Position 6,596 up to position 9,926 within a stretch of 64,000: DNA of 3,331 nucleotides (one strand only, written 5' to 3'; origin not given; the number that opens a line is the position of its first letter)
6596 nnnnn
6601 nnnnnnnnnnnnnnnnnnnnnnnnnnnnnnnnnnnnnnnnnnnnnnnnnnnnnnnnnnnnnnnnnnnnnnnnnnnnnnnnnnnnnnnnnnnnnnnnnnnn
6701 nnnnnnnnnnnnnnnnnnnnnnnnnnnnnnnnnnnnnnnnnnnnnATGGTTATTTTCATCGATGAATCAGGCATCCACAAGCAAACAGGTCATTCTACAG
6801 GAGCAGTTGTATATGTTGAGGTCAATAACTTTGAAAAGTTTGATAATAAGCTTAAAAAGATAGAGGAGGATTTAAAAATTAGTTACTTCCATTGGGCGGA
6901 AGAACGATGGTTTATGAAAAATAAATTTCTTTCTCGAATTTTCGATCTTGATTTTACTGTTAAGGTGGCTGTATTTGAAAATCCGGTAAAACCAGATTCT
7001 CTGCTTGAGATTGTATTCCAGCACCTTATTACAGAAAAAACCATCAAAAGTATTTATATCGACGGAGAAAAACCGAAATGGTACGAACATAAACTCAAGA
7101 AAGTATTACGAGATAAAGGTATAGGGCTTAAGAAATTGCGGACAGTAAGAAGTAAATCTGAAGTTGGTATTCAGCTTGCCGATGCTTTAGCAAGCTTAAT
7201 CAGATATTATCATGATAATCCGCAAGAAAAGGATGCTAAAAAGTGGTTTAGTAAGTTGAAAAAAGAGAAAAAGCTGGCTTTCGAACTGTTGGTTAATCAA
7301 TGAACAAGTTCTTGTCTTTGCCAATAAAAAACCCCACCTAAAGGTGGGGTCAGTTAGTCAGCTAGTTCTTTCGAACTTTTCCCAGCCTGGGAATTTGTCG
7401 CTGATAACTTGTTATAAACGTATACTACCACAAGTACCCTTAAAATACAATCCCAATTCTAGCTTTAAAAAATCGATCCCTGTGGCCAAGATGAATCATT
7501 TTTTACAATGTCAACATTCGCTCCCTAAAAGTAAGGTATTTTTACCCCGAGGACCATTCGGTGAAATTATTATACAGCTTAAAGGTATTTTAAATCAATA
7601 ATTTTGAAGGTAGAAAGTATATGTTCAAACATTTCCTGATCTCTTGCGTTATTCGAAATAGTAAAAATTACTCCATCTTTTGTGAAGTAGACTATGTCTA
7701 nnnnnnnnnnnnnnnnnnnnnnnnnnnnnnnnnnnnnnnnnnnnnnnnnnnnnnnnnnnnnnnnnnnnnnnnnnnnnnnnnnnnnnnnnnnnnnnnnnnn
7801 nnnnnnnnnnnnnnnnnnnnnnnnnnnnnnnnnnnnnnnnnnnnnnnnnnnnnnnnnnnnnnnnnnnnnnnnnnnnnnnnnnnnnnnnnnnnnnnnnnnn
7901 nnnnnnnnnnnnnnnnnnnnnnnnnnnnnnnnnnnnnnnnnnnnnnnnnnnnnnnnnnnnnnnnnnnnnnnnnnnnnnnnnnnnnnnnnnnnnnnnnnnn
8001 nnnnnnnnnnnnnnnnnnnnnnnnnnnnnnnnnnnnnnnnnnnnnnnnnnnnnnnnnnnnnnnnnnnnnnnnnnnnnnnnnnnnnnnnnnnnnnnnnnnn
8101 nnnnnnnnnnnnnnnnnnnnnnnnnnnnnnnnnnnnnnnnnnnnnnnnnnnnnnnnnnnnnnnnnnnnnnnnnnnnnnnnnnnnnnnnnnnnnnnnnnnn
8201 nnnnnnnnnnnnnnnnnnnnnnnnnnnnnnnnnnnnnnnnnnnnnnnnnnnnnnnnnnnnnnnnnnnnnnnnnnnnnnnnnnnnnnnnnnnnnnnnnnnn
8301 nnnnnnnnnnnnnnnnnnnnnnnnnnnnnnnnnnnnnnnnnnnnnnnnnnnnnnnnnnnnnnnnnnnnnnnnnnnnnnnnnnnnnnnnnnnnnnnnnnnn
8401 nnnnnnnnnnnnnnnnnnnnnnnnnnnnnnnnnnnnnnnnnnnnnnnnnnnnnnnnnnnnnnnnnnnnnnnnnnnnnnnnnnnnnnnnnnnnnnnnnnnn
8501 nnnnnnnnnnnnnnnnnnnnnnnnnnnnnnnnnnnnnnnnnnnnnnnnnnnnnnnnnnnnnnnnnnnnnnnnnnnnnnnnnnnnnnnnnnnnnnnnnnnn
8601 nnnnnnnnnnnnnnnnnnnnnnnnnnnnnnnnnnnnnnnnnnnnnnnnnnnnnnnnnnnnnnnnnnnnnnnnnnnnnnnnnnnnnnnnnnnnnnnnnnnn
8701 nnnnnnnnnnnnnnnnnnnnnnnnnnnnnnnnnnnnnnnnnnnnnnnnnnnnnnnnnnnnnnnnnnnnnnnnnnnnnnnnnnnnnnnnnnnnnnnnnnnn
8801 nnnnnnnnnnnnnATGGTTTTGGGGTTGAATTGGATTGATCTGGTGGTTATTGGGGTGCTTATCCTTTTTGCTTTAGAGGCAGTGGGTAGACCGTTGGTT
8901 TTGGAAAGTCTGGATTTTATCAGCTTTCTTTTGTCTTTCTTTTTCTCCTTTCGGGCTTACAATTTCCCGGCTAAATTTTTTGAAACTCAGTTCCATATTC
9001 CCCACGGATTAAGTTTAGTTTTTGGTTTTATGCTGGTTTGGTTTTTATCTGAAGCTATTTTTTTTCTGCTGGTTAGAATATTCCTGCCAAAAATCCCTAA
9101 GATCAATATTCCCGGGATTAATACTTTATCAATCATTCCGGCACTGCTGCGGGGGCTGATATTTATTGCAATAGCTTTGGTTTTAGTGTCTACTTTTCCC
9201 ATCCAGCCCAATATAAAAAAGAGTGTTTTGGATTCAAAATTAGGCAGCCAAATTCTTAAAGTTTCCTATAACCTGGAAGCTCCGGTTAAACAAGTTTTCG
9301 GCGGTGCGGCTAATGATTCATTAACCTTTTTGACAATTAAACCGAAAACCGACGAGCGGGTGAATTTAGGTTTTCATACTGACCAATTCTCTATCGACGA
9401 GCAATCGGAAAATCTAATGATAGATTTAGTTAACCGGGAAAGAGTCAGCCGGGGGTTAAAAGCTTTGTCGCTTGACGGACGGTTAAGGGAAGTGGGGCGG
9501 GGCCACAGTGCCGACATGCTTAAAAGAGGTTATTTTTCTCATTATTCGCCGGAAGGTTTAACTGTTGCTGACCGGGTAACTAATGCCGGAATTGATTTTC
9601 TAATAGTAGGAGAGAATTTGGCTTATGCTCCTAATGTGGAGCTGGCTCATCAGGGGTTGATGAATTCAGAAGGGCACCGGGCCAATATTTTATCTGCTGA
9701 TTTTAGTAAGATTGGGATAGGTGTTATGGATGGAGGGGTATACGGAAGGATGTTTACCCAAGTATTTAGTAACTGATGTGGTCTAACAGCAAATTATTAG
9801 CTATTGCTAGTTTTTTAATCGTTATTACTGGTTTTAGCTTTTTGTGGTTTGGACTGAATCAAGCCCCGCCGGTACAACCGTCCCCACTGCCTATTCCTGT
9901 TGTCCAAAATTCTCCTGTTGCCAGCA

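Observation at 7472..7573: ~110-nt intergenic repeat family (copy 1), possibly with a tRNA 3'-end-like segment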

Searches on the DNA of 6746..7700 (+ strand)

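Call 8: search_rna_families(source=window, start=7250, end=7700, threshold=evalue, max_evalue=10, show_alignments=4)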
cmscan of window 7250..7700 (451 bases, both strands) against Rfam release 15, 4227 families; matches with E-value up to 10: 8.
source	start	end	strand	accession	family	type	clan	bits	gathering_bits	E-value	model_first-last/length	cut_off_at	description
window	7348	7415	-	RF02961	DUF3800-II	Gene; sRNA;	-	73.8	43.2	1.2e-15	1-69/69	no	DUF3800-II RNA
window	7325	7453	-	RF02452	ncr1575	Gene; sRNA;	-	21.7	60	0.75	1-212/212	no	Bacillus sRNA ncr1575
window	7323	7460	-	RF01772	rnk_pseudo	Cis-reg; leader;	-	21.5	55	0.23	1-108/108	no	Pseudomonas rnk leader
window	7323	7364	-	RF02399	NsiR1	Gene; sRNA;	-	18.1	39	0.41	1-60/60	no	Nitrogen stress-induced RNA 1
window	7324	7378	+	RF02628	Hrs1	Gene; sRNA;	-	18.1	56.4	0.46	1-74/74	no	Hfq-regulated sRNA 1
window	7323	7392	-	RF02837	anti-hemB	Gene; sRNA;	-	17.6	49.5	0.12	1-81/81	no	Burkholderia RNA 7 (anti-hemB)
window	7316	7405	-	RF02362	Yfr10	Gene; sRNA;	-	17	43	7.1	1-78/78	no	Cyanobacterial functional RNA 10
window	7366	7394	+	RF01985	ZEB2_AS1_2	Gene; lncRNA;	-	10.4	70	8.7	1-61/61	no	ZEB2 antisense RNA 1 conserved region 2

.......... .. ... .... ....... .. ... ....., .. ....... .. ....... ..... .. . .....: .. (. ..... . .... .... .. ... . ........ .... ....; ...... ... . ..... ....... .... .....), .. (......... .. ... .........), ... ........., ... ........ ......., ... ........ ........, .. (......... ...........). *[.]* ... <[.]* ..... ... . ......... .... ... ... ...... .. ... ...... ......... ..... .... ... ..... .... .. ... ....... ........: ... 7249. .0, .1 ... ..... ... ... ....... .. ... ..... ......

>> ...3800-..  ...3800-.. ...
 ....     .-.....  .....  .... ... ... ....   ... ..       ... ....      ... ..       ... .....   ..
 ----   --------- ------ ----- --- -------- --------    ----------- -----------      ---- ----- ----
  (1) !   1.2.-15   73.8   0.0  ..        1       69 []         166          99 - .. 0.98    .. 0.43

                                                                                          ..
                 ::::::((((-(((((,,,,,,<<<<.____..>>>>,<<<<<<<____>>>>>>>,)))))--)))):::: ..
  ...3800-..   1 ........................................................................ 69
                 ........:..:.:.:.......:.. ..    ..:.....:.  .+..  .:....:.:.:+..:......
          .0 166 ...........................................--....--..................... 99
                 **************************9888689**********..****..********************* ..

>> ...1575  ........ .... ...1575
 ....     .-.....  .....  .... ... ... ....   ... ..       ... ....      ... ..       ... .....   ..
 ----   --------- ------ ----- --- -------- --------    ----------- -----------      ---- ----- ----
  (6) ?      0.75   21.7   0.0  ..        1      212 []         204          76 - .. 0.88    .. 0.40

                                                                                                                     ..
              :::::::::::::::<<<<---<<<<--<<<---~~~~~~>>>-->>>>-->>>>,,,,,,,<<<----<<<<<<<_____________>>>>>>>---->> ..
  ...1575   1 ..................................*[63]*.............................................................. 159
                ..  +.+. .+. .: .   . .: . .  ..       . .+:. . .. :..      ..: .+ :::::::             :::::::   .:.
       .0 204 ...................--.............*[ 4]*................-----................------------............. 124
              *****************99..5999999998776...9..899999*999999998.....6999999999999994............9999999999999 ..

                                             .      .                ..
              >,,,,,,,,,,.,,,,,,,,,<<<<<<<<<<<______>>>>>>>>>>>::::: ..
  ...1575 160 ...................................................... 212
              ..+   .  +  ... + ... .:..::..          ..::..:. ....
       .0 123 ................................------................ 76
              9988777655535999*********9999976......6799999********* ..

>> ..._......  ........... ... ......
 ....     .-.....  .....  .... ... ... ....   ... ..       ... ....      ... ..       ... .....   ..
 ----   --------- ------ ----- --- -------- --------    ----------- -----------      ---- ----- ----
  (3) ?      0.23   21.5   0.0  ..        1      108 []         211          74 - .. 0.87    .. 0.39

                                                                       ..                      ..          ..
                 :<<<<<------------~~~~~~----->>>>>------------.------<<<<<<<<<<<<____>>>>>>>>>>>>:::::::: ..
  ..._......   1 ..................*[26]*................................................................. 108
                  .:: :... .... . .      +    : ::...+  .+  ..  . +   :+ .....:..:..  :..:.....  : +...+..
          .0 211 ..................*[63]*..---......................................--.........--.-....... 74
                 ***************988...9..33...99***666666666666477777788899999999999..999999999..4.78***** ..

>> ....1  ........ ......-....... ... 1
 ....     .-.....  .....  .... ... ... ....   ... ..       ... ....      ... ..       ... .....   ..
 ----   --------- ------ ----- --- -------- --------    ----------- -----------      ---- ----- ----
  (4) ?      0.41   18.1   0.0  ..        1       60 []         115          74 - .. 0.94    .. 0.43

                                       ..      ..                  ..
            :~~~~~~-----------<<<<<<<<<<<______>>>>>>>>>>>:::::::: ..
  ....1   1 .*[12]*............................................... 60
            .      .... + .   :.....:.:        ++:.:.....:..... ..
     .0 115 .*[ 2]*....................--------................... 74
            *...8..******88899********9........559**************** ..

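Call 60: search_with_rna_model(model_id=R1, sources=[L045, L046, L047, L048, L049, L050, L051, L052, L053, L054, L055, L056], max_evalue=1, show_alignments=6)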
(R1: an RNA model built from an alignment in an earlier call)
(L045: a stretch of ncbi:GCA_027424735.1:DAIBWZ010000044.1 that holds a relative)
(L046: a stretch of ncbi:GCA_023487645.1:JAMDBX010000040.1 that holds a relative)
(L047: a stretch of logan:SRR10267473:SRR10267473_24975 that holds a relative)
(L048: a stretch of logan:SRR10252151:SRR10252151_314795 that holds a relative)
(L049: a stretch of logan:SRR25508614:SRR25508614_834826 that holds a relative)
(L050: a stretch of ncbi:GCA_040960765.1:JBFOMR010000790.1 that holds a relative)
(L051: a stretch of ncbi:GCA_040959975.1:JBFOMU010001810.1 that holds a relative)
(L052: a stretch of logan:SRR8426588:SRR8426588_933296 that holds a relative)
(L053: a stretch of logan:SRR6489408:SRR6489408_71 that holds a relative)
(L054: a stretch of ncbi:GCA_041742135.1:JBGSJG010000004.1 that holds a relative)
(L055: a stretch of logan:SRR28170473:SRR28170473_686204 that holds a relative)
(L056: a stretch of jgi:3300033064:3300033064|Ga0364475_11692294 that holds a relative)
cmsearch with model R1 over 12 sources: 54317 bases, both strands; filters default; matches with E-value up to 1: 11.
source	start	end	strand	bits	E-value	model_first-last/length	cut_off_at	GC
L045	3721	3820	-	105.8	6.1e-32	1-100/100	no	0.39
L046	3721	3820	-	105.8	6.1e-32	1-100/100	no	0.39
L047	1463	1562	-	105.8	6.1e-32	1-100/100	no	0.39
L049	3132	3231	-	104.6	1.5e-31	1-100/100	no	0.48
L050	3132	3231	-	104.6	1.5e-31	1-100/100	no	0.48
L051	2276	2375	-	104.6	1.5e-31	1-100/100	no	0.48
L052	1152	1251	-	104.6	1.5e-31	1-100/100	no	0.48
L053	3133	3229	-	98.7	1.3e-29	1-100/100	no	0.48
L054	3135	3231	-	78.1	6.5e-23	1-100/100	no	0.42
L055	1606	1702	-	78.1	6.5e-23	1-100/100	no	0.42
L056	1663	1752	-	30.1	2.5e-07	1-100/100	no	0.34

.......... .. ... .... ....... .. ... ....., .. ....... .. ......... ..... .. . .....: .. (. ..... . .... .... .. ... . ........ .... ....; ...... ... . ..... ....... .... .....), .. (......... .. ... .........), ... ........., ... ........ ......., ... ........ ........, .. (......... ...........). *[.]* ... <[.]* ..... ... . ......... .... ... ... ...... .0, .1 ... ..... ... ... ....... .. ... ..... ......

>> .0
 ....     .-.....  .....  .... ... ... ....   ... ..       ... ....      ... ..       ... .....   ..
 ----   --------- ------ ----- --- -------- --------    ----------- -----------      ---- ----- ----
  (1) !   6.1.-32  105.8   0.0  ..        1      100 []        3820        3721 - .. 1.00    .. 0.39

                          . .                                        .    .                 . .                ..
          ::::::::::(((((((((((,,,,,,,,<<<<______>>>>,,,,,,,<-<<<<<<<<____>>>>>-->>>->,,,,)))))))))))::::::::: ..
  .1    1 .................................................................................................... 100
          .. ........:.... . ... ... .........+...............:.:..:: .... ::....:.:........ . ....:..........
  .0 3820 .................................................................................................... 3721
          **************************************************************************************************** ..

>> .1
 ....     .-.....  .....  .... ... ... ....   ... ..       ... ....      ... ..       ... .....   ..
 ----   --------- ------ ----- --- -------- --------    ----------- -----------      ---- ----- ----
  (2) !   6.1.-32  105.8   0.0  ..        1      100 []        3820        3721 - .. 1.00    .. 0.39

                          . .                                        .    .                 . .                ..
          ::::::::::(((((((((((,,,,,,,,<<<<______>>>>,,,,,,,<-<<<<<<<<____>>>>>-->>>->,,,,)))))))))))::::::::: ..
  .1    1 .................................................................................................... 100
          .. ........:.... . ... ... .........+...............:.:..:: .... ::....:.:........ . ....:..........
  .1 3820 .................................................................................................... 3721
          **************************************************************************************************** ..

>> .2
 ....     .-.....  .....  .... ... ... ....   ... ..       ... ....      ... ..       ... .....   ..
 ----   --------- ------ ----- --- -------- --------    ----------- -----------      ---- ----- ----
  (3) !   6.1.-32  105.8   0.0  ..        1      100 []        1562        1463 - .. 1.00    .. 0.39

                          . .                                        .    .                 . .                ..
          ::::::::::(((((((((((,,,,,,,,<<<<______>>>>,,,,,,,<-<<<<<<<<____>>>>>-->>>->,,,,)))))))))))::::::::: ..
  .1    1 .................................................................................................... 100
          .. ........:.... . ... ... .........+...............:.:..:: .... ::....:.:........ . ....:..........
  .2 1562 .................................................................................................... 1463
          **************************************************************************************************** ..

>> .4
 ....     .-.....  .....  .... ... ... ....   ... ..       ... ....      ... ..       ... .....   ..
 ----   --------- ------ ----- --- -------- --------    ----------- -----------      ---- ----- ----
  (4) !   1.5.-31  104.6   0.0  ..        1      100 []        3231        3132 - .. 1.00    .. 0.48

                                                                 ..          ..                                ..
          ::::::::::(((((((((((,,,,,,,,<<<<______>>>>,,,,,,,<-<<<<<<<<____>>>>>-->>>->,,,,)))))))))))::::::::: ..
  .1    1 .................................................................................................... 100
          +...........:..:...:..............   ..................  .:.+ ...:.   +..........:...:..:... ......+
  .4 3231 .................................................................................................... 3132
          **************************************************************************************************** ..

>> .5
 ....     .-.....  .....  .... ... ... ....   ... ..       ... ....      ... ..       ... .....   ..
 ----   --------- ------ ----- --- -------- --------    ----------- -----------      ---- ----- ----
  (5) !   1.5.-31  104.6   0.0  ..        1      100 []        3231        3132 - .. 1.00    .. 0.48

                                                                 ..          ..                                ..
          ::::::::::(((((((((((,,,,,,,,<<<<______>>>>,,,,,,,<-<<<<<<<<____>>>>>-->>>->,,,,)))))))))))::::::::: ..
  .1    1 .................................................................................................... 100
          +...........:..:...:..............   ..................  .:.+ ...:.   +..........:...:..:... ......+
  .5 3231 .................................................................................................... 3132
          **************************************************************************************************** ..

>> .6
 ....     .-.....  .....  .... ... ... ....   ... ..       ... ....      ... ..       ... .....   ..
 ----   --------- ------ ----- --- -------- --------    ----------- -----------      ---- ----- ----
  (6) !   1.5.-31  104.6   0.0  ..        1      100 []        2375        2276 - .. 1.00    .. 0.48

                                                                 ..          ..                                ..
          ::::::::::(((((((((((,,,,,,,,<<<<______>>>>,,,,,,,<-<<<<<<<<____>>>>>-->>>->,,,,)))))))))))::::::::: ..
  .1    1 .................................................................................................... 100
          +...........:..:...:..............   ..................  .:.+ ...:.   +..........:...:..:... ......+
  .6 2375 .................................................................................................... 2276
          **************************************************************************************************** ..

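Call 91: search_rna_families(sources=[L062, L064, L065, L066, L067, L068, L070, L071], threshold=evalue, max_evalue=0.01)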
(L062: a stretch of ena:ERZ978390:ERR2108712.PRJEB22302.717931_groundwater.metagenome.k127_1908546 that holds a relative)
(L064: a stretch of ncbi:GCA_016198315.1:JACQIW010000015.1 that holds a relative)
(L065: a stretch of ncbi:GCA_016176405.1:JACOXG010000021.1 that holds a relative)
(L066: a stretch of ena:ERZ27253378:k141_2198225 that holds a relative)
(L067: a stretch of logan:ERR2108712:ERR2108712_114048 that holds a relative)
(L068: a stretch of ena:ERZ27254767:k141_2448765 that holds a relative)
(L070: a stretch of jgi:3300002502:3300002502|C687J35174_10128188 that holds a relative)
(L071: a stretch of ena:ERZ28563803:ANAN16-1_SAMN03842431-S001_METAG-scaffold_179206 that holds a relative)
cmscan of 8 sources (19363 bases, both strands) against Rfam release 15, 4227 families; matches with E-value up to 0.01: 11.
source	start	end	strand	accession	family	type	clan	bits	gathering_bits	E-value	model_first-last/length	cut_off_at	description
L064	1422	1489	-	RF02961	DUF3800-II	Gene; sRNA;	-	70.7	43.2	3.4e-13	1-69/69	no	DUF3800-II RNA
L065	821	888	-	RF02961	DUF3800-II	Gene; sRNA;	-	70.7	43.2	3.4e-13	1-69/69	no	DUF3800-II RNA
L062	1780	1853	-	RF02961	DUF3800-II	Gene; sRNA;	-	70.6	43.2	3.6e-13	1-69/69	no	DUF3800-II RNA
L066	1808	1881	-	RF02961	DUF3800-II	Gene; sRNA;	-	69.9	43.2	5.4e-13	1-69/69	no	DUF3800-II RNA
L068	1844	1908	-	RF02961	DUF3800-II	Gene; sRNA;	-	68.1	43.2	1.6e-12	1-69/69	no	DUF3800-II RNA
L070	1072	1136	-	RF02961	DUF3800-II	Gene; sRNA;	-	68.1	43.2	1.6e-12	1-69/69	no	DUF3800-II RNA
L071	1844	1908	-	RF02961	DUF3800-II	Gene; sRNA;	-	68.1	43.2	1.6e-12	1-69/69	no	DUF3800-II RNA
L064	1684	1756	-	RF00005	tRNA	Gene; tRNA;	CL00001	61.3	29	2.4e-11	1-71/71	no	tRNA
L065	1083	1155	-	RF00005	tRNA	Gene; tRNA;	CL00001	61.3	29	2.4e-11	1-71/71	no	tRNA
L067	1577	1640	-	RF02961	DUF3800-II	Gene; sRNA;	-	48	43.2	3.4e-07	11-69/69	5'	DUF3800-II RNA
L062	1762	1871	-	RF00195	RsmY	Gene; sRNA;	CL00106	28.1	57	0.0021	1-121/121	no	RsmY RNA family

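Call 92: search_with_rna_model(model_id=R1, sources=[L062, L063, L064, L065, L066, L067, L068, L069, L070, L071], max_evalue=0.1, filters=off)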
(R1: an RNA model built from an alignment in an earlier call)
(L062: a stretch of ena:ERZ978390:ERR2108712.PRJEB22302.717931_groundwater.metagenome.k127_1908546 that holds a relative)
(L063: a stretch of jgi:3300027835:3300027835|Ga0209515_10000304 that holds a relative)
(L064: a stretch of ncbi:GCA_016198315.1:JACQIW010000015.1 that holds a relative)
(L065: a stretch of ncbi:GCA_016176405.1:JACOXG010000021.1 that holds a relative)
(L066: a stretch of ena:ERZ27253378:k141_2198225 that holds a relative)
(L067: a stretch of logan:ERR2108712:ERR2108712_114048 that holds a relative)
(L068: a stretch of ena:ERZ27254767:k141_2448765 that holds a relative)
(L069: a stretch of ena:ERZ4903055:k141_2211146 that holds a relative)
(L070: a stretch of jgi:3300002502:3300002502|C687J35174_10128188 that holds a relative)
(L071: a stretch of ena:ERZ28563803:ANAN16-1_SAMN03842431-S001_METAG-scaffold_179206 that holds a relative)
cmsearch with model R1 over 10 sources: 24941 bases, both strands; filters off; matches with E-value up to 0.1: 0.
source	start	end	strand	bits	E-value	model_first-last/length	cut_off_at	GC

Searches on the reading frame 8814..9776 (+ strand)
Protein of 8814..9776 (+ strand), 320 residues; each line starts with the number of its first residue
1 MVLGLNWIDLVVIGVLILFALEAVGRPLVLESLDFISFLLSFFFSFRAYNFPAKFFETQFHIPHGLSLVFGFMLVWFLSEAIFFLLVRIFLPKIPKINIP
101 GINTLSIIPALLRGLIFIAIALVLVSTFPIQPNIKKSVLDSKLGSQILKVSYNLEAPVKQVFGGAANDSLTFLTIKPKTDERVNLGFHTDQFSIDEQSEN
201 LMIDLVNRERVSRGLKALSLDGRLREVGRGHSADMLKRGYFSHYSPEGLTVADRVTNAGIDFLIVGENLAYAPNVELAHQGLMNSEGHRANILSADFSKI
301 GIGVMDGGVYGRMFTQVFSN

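Call 15: search_protein_families(library=pfam, proteins=[window:8814-9776:+], max_evalue=0.01)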
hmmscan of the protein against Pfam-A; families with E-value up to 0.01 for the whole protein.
window:8814-9776:+ (320 aa): 2 families
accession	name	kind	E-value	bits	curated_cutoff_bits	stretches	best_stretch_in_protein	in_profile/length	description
PF00188.32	CAP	-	1.1e-14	55.8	21.1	1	204-318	2-117/117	Cysteine-rich secretory protein family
PF02674.22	Colicin_V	-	1.3e-07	32.2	29.3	1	8-143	1-135/144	Colicin V production protein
